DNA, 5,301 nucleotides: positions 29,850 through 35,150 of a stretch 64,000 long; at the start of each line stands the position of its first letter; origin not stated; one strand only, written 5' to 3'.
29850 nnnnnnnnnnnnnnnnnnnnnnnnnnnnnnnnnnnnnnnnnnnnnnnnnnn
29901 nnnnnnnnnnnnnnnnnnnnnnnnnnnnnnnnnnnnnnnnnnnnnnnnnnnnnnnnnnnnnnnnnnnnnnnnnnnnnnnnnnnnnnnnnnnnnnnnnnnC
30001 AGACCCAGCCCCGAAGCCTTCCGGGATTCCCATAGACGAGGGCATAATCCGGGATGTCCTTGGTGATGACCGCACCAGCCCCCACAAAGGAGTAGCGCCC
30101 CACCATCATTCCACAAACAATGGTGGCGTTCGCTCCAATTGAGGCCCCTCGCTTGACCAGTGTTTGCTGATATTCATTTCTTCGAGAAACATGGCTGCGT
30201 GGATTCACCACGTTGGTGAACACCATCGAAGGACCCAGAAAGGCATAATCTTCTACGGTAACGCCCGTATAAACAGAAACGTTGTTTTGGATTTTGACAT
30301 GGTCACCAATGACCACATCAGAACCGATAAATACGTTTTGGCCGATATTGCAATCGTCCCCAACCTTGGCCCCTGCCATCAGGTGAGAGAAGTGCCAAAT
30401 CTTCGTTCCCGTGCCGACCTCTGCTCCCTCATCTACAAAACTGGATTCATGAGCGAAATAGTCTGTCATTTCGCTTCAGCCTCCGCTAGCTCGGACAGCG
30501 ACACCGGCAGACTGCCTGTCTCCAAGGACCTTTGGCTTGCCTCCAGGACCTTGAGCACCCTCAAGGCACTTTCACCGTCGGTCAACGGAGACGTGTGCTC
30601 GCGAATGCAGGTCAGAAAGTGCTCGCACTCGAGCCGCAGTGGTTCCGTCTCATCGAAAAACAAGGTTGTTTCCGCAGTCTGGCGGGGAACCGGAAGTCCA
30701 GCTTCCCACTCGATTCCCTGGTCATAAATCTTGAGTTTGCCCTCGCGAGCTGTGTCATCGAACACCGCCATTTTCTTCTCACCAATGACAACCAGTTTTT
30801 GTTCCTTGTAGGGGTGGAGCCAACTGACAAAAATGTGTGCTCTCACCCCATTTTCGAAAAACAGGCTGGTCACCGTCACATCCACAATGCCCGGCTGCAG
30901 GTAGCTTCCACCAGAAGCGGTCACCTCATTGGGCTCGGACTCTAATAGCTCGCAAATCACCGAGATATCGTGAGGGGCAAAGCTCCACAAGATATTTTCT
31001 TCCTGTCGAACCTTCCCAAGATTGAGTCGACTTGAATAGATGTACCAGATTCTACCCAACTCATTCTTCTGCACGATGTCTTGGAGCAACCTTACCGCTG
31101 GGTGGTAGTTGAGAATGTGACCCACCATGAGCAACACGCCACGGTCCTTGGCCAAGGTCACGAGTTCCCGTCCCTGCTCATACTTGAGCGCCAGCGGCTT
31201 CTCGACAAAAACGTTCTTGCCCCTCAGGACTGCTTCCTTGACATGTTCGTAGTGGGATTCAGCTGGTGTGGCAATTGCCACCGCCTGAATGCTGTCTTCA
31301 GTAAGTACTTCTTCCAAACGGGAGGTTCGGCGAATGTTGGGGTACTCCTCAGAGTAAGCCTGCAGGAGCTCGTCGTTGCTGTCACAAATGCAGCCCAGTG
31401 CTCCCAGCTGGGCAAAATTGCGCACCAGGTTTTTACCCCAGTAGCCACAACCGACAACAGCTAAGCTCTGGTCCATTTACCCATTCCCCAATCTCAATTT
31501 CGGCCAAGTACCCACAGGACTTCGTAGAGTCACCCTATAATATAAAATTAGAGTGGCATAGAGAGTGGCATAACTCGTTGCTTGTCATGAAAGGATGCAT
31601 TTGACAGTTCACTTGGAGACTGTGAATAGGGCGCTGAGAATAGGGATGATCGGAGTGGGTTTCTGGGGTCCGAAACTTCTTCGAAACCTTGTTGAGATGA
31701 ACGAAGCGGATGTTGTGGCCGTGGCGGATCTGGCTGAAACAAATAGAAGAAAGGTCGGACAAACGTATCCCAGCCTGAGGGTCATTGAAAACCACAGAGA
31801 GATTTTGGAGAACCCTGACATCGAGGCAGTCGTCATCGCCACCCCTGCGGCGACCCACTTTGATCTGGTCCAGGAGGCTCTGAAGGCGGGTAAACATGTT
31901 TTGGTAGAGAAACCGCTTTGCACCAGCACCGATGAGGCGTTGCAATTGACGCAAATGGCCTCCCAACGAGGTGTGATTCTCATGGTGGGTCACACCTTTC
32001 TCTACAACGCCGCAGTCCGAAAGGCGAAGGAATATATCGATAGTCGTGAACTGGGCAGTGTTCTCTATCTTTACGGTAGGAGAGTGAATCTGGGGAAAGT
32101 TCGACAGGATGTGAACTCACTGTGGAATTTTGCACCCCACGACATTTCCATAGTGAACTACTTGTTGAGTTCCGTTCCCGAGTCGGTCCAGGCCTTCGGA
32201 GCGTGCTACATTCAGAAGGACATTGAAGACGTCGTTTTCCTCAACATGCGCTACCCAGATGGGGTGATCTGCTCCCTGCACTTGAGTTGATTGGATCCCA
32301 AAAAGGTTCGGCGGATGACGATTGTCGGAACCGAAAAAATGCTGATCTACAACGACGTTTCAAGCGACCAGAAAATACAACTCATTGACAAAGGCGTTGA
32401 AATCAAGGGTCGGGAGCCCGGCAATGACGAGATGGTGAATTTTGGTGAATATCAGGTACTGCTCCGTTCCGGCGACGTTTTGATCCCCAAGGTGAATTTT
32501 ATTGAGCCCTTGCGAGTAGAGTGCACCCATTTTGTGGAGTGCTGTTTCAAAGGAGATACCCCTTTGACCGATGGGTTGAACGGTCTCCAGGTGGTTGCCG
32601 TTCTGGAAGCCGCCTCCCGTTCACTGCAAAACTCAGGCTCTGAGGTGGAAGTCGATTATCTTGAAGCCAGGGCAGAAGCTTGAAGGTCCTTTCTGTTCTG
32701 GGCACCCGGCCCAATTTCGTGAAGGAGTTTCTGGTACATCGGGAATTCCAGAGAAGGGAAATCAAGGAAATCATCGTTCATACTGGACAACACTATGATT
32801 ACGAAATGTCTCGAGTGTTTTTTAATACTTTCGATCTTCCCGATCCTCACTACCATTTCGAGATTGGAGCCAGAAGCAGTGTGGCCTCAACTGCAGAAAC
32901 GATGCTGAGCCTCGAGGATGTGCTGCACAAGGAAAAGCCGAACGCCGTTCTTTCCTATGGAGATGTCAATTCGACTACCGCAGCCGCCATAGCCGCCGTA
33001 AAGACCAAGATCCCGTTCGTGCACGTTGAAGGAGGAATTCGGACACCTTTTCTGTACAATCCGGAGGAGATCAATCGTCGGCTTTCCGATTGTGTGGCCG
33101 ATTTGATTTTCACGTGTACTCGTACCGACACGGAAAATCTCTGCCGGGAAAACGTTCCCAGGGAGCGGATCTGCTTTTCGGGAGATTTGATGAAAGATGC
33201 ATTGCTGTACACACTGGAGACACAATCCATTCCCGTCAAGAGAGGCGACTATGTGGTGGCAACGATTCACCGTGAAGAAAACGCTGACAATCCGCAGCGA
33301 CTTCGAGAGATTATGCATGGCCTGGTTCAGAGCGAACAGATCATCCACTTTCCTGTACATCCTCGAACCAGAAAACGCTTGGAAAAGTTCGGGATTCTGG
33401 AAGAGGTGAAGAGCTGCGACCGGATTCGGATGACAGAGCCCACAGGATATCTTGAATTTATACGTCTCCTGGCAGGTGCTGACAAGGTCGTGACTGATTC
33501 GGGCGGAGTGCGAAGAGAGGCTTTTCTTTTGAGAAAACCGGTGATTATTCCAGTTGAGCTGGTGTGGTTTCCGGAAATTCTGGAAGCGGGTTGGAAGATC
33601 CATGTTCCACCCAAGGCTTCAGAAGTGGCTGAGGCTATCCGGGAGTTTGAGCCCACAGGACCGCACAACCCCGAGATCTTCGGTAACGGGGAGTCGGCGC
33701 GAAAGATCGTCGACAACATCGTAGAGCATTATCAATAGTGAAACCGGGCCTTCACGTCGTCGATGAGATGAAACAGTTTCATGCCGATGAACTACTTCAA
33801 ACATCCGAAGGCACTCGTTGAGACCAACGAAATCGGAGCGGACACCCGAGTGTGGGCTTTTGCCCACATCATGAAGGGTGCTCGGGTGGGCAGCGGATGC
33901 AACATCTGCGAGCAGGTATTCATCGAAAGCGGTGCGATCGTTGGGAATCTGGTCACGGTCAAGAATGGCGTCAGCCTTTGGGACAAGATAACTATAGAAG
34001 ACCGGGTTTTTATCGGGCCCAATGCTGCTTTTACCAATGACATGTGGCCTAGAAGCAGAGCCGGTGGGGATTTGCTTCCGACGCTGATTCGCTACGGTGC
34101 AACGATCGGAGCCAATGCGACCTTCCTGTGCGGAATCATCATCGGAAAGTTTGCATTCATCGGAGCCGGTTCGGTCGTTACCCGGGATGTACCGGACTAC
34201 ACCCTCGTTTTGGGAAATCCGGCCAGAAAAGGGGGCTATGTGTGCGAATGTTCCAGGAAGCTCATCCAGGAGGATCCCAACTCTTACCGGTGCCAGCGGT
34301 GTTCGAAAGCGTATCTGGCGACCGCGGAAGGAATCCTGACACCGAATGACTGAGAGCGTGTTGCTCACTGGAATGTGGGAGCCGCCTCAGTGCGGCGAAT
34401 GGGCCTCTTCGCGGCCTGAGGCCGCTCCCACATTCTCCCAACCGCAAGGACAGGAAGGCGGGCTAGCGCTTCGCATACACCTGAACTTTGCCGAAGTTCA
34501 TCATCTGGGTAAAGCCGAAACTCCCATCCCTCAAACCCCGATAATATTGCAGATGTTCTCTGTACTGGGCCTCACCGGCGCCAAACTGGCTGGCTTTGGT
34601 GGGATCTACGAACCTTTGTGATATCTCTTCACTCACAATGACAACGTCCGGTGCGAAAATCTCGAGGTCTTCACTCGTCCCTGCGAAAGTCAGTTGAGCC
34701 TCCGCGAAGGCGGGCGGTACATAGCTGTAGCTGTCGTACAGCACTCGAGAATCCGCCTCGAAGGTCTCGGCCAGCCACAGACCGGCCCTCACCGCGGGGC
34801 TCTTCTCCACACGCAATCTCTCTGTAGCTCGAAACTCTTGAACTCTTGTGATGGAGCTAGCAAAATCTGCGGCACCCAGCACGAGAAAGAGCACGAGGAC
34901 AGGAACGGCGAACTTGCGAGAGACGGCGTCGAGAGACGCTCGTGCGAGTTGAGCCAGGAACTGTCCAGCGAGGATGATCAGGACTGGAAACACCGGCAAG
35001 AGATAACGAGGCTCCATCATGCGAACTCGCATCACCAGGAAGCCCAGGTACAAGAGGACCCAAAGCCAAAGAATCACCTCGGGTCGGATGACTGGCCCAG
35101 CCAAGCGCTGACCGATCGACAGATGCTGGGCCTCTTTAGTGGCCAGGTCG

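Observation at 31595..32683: In-frame TGA at a conserved tryptophan codon in the plus-strand UDP-sugar oxidoreductase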

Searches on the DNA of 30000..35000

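Call 26: search_rna_families(source=window, start=30000, end=35000, threshold=evalue, max_evalue=1)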
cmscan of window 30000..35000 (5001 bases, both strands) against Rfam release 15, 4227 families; matches with E-value up to 1: 0.
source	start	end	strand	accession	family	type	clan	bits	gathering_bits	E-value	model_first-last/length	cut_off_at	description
